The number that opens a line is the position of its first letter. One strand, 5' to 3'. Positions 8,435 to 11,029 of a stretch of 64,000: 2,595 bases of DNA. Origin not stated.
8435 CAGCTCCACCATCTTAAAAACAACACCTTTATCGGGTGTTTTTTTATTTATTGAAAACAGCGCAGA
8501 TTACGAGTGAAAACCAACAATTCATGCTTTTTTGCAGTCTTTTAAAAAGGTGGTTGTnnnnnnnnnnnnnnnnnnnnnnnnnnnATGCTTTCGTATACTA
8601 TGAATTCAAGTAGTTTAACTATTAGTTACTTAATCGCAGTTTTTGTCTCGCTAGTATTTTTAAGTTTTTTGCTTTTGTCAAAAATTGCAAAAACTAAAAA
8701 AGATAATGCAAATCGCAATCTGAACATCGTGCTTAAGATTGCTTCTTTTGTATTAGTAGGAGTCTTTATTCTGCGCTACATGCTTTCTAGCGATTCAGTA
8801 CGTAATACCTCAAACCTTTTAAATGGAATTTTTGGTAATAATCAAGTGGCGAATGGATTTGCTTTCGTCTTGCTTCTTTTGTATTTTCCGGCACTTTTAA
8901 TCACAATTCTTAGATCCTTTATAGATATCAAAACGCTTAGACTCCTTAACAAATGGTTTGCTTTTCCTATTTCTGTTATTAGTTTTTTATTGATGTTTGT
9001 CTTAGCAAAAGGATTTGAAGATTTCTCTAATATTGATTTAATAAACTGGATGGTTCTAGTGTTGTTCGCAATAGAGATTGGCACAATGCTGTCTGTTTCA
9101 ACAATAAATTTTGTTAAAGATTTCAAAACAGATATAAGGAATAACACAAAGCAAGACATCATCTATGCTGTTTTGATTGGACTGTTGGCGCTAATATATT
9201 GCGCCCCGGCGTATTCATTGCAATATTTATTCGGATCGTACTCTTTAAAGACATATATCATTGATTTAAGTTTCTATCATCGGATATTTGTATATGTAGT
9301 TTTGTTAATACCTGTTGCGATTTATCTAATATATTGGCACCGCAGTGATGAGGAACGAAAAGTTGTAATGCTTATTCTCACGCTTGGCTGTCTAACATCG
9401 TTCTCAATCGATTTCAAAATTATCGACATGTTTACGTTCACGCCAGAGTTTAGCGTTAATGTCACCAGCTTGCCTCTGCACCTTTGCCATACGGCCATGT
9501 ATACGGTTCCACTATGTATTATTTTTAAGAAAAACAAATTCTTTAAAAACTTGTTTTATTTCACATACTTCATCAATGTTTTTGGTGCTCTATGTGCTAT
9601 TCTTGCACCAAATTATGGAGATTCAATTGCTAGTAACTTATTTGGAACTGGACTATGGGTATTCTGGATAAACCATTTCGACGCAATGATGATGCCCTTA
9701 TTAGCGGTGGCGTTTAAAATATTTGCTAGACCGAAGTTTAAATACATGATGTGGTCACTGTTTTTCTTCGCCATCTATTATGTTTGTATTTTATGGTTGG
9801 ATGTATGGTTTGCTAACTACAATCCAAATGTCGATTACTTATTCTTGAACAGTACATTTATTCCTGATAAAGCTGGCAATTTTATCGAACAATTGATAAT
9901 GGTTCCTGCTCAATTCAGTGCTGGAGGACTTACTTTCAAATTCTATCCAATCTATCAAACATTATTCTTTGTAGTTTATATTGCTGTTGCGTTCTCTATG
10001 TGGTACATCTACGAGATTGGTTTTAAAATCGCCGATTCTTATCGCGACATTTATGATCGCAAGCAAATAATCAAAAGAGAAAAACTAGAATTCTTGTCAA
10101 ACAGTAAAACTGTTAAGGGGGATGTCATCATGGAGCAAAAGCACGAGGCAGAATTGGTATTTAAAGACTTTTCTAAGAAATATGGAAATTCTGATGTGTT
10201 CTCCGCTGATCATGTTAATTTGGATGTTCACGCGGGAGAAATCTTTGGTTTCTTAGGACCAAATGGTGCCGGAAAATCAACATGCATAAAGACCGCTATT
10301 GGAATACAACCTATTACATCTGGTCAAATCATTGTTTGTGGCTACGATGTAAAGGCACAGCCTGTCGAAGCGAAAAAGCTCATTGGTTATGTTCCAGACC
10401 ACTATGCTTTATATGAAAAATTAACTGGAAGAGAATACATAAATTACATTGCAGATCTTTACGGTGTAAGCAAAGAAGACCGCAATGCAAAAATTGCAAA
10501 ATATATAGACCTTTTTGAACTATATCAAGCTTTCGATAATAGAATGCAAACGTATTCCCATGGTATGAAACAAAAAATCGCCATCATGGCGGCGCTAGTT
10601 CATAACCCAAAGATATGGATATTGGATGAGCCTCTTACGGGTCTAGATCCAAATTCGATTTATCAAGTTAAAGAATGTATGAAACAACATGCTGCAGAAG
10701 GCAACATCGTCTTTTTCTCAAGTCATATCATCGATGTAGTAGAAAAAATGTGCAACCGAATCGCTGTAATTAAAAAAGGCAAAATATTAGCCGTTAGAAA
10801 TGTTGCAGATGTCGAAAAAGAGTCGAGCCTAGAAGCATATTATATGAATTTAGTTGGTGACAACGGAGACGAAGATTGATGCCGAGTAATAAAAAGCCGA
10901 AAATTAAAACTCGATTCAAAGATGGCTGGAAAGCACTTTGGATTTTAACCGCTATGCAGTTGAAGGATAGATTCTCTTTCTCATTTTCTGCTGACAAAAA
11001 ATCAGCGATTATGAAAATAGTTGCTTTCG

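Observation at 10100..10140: Strong internal Shine-Dalgarno plus ATG inside the membrane-ATPase fusion ORF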

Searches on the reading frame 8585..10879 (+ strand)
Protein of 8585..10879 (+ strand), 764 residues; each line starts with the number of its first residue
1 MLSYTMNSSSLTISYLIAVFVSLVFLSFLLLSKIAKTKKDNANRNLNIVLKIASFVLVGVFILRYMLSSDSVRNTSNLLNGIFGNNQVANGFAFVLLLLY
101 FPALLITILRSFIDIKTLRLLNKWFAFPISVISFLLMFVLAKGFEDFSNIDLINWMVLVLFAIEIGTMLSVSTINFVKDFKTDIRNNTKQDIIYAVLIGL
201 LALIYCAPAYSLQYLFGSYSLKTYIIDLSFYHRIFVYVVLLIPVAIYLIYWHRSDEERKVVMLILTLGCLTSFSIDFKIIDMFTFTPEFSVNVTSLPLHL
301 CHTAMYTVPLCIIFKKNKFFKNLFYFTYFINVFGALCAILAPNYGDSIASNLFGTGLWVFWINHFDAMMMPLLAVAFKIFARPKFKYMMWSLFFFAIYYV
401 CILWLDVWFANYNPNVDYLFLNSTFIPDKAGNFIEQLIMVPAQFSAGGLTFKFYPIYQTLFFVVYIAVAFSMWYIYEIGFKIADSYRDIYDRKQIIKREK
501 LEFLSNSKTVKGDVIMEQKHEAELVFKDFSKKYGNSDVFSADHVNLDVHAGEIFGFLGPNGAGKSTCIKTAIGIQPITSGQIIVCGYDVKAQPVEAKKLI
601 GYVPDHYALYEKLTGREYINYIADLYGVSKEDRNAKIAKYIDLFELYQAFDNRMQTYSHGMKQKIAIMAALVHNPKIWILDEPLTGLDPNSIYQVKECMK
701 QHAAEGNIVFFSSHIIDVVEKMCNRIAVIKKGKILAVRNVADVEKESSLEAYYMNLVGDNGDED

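Call 6: search_protein_families(library=pfam, proteins=[window:8585-10879:+], max_evalue=0.01)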
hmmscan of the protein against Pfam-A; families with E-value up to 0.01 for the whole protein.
window:8585-10879:+ (764 aa): 3 families
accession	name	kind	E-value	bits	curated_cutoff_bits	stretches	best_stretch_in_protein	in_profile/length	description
PF00005.33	ABC_tran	-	1.5e-26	94.1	25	1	542-684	2-136/137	ABC transporter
PF14808.11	TMEM164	-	1.3e-16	61.3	25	1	234-471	8-215/217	TMEM164 family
PF13304.12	AAA_21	-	4.1e-07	30.8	27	1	654-715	235-299/304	AAA domain, putative AbiEii toxin, Type IV TA system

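Call 7: search_protein_families(library=ncbifam, proteins=[window:8585-10879:+], max_evalue=0.01)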
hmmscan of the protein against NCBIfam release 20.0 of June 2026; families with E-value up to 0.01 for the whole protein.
window:8585-10879:+ (764 aa): 183 families (the best 25 are shown)
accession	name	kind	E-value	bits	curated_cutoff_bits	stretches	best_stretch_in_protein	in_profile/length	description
TIGR01188.1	drrA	subfamily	4.3e-63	213.4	312.45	1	531-744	1-212/302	daunorubicin resistance ABC transporter, ATP-binding protein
TIGR03522.1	GldA_ABC_ATP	equivalog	3e-61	207.5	402.6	1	525-747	4-223/301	gliding motility-associated ABC transporter ATP-binding subunit GldA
NF033858.1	ABC2_perm_RbbA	equivalog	1.1e-47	162.6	1050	1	518-756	261-500/909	ribosome-associated ATPase/putative transporter RbbA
TIGR03740.1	galliderm_ABC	subfamily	3.3e-42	144.7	309.75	1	525-757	2-222/223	lantibiotic protection ABC transporter ATP-binding subunit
NF010060.0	PRK13537.1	equivalog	1.6e-41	142.2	521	1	519-736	11-226/314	nodulation factor ABC transporter ATP-binding protein NodI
TIGR03864.1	PQQ_ABC_ATP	hypoth_equivalog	9.4e-40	136.5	302.25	1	525-754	3-233/236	ABC transporter, ATP-binding subunit, PQQ-dependent alcohol dehydrogenase system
NF010059.0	PRK13536.1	equivalog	1.8e-39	135.5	549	1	503-737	23-255/342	nodulation factor ABC transporter ATP-binding protein NodI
TIGR04406.1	LPS_export_lptB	equivalog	2.5e-38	131.7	240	1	524-754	2-233/239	LPS export ABC transporter ATP-binding protein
TIGR01288.1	nodI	equivalog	3.9e-36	124.6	424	1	528-738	9-218/303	nodulation factor ABC transporter ATP-binding protein NodI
TIGR03410.1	urea_trans_UrtE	equivalog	2.1e-34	119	285.8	1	526-746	3-222/230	urea ABC transporter ATP-binding subunit UrtE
NF047565.1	PSM_export_PmtA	equivalog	4.5e-34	118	350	1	537-742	13-214/282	phenol-soluble modulin export ABC transporter ATP-binding protein PmtA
TIGR00968.1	3a0106s01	subfamily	6.8e-34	117.4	342.75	1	526-759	3-233/237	sulfate ABC transporter ATP-binding protein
NF040840.2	tungstate_WtpC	equivalog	5.2e-33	114.8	440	1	530-746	8-221/347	tungstate ABC transporter ATP-binding protein WtpC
NF008144.0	PRK10895.1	equivalog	9.4e-32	110.4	381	1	522-753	2-234/241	LPS export ABC transporter ATP-binding protein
TIGR01257.1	rim_protein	equivalog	5.5e-31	106.4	4012.85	1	524-739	1938-2153/2272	rim ABC transporter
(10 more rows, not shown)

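Call 8: find_homologous_proteins(query=window:8585-10879:+, max_evalue=0.00001)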
Query window:8585-10879:+ (764 aa): 245 proteins with E <= 0.00001 among 8000 candidates; the best 120 are listed.
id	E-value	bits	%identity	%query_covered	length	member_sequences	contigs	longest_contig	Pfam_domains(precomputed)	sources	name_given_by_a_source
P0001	0.0e+0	1702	99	100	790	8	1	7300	PF14808.12,PF00005.34,PF13304.13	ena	-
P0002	0.0e+0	1551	89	99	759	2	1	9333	PF14808.12,PF00005.34,PF13304.13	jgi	-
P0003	0.0e+0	1146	65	99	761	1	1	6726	PF14808.12,PF00005.34,PF13304.13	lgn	-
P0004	0.0e+0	1145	65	99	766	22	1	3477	PF14808.12,PF00005.34,PF13304.13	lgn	-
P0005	0.0e+0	1138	66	99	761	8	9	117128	PF14808.12,PF00005.34,PF13304.13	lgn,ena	-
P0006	0.0e+0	1125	66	99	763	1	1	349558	PF14808.12,PF00005.34,PF13304.13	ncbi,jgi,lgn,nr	ncbi:MAG: YwaF family protein [Erysipelotrichaceae bacterium]|jgi:ABC-2 type transport system ATP-bi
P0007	0.0e+0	1113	63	100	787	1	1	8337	PF14808.12,PF00005.34,PF13304.13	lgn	-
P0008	0.0e+0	1087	62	99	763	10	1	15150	PF14808.12,PF00005.34,PF13304.13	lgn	-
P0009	1.7e-213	730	48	97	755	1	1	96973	PF14808.12,PF00005.34,PF13304.13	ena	-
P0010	1.4e-210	720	47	98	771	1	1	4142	PF14808.12,PF00005.34,PF13304.13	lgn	-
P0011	4.0e-209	715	47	98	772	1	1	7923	PF14808.12,PF00005.34,PF13304.13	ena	-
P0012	9.7e-209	714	50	89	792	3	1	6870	PF14808.12,PF00005.34,PF13304.13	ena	-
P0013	8.9e-206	704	47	99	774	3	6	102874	PF14808.12,PF00005.34,PF13304.13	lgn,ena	-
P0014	1.0e-205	704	49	94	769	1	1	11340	PF14808.12,PF00005.34,PF13304.13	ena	-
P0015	2.4e-205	703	48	95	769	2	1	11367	PF14808.12,PF00005.34,PF13304.13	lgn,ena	-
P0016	8.0e-205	701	49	90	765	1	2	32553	PF14808.12,PF00005.34,PF13304.13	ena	-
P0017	1.3e-204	700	46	99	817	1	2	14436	PF14808.12,PF00005.34,PF13304.13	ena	-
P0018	4.9e-204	698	49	90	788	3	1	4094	PF14808.12,PF00005.34,PF13304.13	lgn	-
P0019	1.2e-203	697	46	98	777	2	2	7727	PF14808.12,PF00005.34,PF13304.13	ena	-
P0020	1.6e-203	697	47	91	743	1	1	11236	PF14808.12,PF00005.34,PF13304.13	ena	-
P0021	3.3e-203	696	50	90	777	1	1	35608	PF14808.12,PF00005.34,PF13304.13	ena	-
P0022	9.2e-203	694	46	98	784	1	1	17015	PF14808.12,PF00005.34,PF13304.13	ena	-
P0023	1.4e-202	693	48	93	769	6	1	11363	PF14808.12,PF00005.34,PF13304.13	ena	-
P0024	1.4e-202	693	46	98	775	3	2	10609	PF14808.12,PF00005.34,PF13304.13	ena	-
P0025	2.5e-202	693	50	90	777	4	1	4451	PF14808.12,PF00005.34,PF13304.13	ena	-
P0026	1.3e-201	690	49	91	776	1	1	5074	PF14808.12,PF00005.34,PF13304.13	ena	-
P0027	2.7e-201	689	48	90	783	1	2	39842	PF14808.12,PF00005.34,PF13304.13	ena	-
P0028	1.4e-200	687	45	98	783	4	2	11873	PF14808.12,PF00005.34,PF13304.13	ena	-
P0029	2.5e-200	686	45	98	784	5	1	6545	PF14808.12,PF00005.34,PF13304.13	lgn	-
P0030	3.8e-199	682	44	97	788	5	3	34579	PF14808.12,PF00005.34,PF13304.13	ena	-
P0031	5.4e-199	682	46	90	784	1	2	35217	PF14808.12,PF00005.34,PF13304.13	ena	-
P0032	1.0e-198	681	48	94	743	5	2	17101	PF14808.12,PF00005.34,PF13304.13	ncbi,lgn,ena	-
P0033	3.2e-198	679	47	94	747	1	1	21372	PF14808.12,PF00005.34,PF13304.13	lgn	-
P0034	2.0e-197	676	46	98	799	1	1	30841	PF14808.12,PF00005.34,PF13304.13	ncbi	-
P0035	2.6e-197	676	48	89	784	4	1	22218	PF14808.12,PF00005.34,PF13304.13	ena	-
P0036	6.3e-197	675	48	92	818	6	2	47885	PF14808.12,PF00005.34,PF13304.13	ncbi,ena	-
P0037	5.7e-196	672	45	99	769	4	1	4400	PF14808.12,PF00005.34,PF13304.13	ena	-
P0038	7.0e-196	671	47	90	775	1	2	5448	PF14808.12,PF00005.34,PF13304.13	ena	-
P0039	1.2e-195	671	45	94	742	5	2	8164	PF14808.12,PF00005.34,PF13304.13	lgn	-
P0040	2.5e-195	669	47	95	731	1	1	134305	PF14808.12,PF00005.34,PF13304.13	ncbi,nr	ncbi:MAG: YwaF family protein [Clostridia bacterium]|nr:YwaF family protein [Clostridia bacterium]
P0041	2.6e-195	669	49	89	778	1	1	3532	PF14808.12,PF00005.34,PF13304.13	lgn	-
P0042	6.6e-194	665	46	98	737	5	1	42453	PF14808.12,PF00005.34,PF13304.13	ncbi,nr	ncbi:MAG: YwaF family protein [Clostridia bacterium]|nr:YwaF family protein [Clostridia bacterium]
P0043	8.1e-194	664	47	94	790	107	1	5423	PF14808.12,PF00005.34,PF13304.13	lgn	-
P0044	1.1e-193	664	44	98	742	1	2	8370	PF14808.12,PF00005.34,PF13304.13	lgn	-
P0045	2.1e-193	663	47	93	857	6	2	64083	PF14808.12,PF00005.34,PF13304.13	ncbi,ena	-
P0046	2.2e-193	663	44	94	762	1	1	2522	PF14808.12,PF00005.34,PF13304.13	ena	-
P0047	1.2e-192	661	45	98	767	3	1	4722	PF14808.12,PF00005.34,PF13304.13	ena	-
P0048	1.4e-191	657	45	99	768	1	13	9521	PF14808.12,PF00005.34,PF13304.13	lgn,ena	-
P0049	2.9e-191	656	46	94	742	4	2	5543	PF14808.12,PF00005.34,PF13304.13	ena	-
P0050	5.6e-191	655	45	95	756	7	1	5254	PF14808.12,PF00005.34,PF13304.13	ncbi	ncbi:MAG: ATP-binding cassette domain-containing protein [Candidatus Fimimonas sp.]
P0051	9.2e-191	654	44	99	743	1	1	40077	PF14808.12,PF00005.34,PF13304.13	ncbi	-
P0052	1.2e-190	654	46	93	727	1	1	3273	PF14808.12,PF00005.34,PF13304.13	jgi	jgi:ABC-2 type transport system ATP-binding protein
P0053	1.6e-190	654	46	95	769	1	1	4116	PF14808.12,PF00005.34,PF13304.13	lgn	-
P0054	3.6e-190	652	47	96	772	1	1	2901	PF14808.12,PF00005.34,PF13304.13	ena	-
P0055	6.8e-190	651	46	97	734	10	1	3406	PF14808.12,PF00005.34,PF13304.13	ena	-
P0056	9.5e-190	651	45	95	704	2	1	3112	PF14808.12,PF00005.34,PF13304.13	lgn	-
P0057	1.7e-189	650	46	98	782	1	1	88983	PF14808.12,PF00005.34,PF13304.13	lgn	-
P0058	1.9e-189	650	44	95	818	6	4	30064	PF14808.12,PF00005.34,PF13304.13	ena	-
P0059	5.6e-189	648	46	95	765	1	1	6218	PF14808.12,PF00005.34,PF13304.13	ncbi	-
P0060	6.7e-189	648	50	79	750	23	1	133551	PF14808.12,PF00005.34,PF13304.13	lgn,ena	-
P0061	7.2e-189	648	44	94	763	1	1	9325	PF14808.12,PF00005.34,PF13304.13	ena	-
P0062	8.7e-189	648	44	99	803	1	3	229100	PF14808.12,PF00005.34,PF13304.13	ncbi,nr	ncbi:MAG: YwaF family protein [Corallococcus sp.]|nr:YwaF family protein [Corallococcus sp.] MCM1359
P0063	1.2e-188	647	52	74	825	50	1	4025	PF14808.12,PF00005.34,PF13304.13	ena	-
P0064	6.1e-188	645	44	97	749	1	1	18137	PF14808.12,PF00005.34,PF13304.13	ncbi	-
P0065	7.9e-188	645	44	95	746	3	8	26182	PF14808.12,PF00005.34,PF13304.13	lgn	-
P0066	9.4e-188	644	43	98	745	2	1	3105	PF14808.12,PF00005.34,PF13304.13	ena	-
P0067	1.4e-187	644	44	98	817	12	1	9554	PF14808.12,PF00005.34,PF13304.13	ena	-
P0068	1.7e-187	644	45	94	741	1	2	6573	PF14808.12,PF00005.34,PF13304.13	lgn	-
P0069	8.8e-187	641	45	95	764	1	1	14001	PF14808.12,PF00005.34,PF13304.13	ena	-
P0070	1.5e-186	640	43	94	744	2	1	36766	PF14808.12,PF00005.34,PF13304.13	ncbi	-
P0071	3.2e-186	639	47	93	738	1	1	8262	PF14808.12,PF00005.34,PF13304.13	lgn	-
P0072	3.7e-186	639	44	95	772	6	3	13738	PF14808.12,PF00005.34,PF13304.13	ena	-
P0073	7.2e-186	638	44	97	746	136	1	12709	PF14808.12,PF00005.34,PF13304.13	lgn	-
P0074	1.1e-185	638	45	94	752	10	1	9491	PF14808.12,PF00005.34,PF13304.13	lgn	-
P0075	1.6e-185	637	45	97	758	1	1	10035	PF14808.12,PF00005.34,PF13304.13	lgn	-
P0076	2.1e-185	637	43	97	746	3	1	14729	PF14808.12,PF00005.34,PF13304.13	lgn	-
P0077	4.4e-185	636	43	96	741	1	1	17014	PF14808.12,PF00005.34,PF13304.13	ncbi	-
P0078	9.2e-185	635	43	95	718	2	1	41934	PF14808.12,PF00005.34,PF13304.13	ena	-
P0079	1.0e-184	634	43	97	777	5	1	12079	PF14808.12,PF00005.34,PF13304.13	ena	-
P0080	1.4e-184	634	44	94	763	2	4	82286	PF14808.12,PF00005.34,PF13304.13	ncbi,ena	-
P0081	1.7e-184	634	44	98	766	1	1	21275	PF14808.12,PF00005.34,PF13304.13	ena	-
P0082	1.8e-184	634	43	94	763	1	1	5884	PF14808.12,PF00005.34,PF13304.13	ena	-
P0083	2.5e-184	633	45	95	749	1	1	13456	PF14808.12,PF00005.34,PF13304.13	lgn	-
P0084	3.2e-184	633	45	93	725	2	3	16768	PF14808.12,PF00005.34,PF13304.13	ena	-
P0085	6.4e-184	632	44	98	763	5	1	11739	PF14808.12,PF00005.34,PF13304.13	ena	-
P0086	1.0e-183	631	46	92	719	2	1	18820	PF14808.12,PF00005.34,PF13304.13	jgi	jgi:ABC-2 type transport system ATP-binding protein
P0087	1.2e-183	631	45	93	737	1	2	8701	PF14808.12,PF00005.34,PF13304.13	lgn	-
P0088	4.5e-183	629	43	97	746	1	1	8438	PF14808.12,PF00005.34,PF13304.13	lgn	-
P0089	6.2e-183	628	43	94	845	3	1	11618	PF14808.12,PF00005.34,PF13304.13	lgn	-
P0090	1.3e-182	627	44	97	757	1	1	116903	PF14808.12,PF00005.34,PF13304.13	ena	-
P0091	1.4e-182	627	43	97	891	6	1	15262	PF14808.12,PF00005.34,PF13304.13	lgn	-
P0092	1.8e-182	627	43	98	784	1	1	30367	PF14808.12,PF00005.34,PF13304.13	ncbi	-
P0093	1.9e-182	627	46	92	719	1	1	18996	PF14808.12,PF00005.34,PF13304.13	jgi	jgi:ABC-2 type transport system ATP-binding protein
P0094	2.2e-182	627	43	97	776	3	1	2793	PF14808.12,PF00005.34,PF13304.13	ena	-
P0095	2.4e-182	627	44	93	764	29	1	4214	PF14808.12,PF00005.34,PF13304.13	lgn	-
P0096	4.5e-182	626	44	98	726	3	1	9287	PF14808.12,PF00005.34,PF13304.13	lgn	-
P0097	8.6e-182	625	46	92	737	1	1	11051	PF14808.12,PF00005.34,PF13304.13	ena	-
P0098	1.2e-181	624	43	96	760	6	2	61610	PF14808.12,PF00005.34,PF13304.13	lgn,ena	-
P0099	2.0e-181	624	45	93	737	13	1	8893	PF14808.12,PF00005.34,PF13304.13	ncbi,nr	ncbi:MAG: YwaF family protein [Bacilli bacterium]|nr:YwaF family protein [Bacilli bacterium]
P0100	2.6e-181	623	43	98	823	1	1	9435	PF14808.12,PF00005.34,PF13304.13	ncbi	-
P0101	3.5e-181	623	43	95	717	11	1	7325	PF14808.12,PF00005.34,PF13304.13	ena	-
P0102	3.8e-181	623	45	96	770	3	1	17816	PF14808.12,PF00005.34,PF13304.13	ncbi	-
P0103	8.2e-181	621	44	98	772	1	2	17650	PF14808.12,PF00005.34,PF13304.13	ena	-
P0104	1.2e-180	621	48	79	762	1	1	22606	PF14808.12,PF00005.34,PF13304.13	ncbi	-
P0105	1.3e-180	621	50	72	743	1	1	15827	PF14808.12,PF00005.34,PF13304.13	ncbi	-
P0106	1.8e-180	620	44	93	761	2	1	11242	PF14808.12,PF00005.34,PF13304.13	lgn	-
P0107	1.9e-180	620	44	93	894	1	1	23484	PF14808.12,PF00005.34,PF13304.13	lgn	-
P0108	6.3e-180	619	44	95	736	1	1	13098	PF14808.12,PF00005.34,PF13304.13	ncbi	-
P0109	1.6e-179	617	44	94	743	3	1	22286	PF14808.12,PF00005.34,PF13304.13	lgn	-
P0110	2.3e-179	617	47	79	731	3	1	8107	PF14808.12,PF00005.34,PF13304.13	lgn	-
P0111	3.0e-179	616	45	93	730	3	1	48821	PF14808.12,PF00005.34,PF13304.13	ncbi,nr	ncbi:MAG: YwaF family protein [Clostridia bacterium]|nr:YwaF family protein [Clostridia bacterium]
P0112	4.3e-179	616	46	87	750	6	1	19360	PF14808.12,PF00005.34,PF13304.13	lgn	-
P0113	4.6e-179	616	44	93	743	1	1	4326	PF14808.12,PF00005.34,PF13304.13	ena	-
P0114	5.5e-179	615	46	93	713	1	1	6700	PF14808.12,PF00005.34,PF13304.13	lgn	-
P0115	7.1e-179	615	42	98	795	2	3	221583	PF14808.12,PF00005.34,PF13304.13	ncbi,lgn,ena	-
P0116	1.6e-178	614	42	97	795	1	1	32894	PF14808.12,PF00005.34,PF13304.13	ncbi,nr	ncbi:MAG: YwaF family protein [Bacilli bacterium]|nr:YwaF family protein [Bacilli bacterium]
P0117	3.7e-178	613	43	93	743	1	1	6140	PF14808.12,PF00005.34,PF13304.13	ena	-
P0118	6.1e-178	612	42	98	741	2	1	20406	PF14808.12,PF00005.34,PF13304.13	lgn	-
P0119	8.6e-178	611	43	93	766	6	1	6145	PF14808.12,PF00005.34,PF13304.13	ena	-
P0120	2.1e-177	610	42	93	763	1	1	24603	PF14808.12,PF00005.34,PF13304.13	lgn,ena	-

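Call 23: find_encoding_contigs(protein=P0002, flank=6000, max_places=1)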
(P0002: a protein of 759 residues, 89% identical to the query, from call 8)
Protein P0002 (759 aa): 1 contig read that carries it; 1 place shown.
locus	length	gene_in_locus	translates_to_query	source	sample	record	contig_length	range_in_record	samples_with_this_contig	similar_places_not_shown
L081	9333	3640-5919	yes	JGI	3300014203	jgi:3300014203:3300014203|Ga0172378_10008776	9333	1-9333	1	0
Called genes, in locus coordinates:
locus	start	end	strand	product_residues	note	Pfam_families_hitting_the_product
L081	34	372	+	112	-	-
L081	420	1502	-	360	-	-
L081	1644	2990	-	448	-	PF00999:Na_H_Exchanger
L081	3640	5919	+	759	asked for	PF14808:TMEM164, PF13304:AAA_21 (faint), PF00005:ABC_tran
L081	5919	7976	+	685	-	PF16949:ABC_tran_2 (weak), PF09847:12TM_1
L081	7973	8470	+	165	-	-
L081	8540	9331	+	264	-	?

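Call 24: find_encoding_contigs(protein=P0006, flank=6000, max_places=1)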
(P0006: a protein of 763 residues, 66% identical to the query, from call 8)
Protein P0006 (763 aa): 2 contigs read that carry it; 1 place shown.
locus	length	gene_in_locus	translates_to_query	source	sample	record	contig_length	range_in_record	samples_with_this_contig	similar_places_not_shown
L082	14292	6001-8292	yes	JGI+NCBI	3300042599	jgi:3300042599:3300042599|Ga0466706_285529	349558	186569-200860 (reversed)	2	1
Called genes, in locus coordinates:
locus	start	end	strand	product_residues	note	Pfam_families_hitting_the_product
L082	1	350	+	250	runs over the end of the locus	PF00753:Lactamase_B, PF23023:Anti-Pycsar_Apyc1, PF16661:Lactamase_B_6 (faint), PF12706:Lactamase_B_2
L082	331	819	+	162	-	PF02590:SPOUT_MTase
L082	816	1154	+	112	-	-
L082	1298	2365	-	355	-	-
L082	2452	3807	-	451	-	PF00999:Na_H_Exchanger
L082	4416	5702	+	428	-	-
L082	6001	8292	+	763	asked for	PF14808:TMEM164, PF00005:ABC_tran, PF13304:AAA_21 (weak)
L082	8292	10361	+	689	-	PF16949:ABC_tran_2 (weak), PF09847:12TM_1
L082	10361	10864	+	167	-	-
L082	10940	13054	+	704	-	-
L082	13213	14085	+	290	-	PF02645:DegV, PF13684:FakA-like_C (faint)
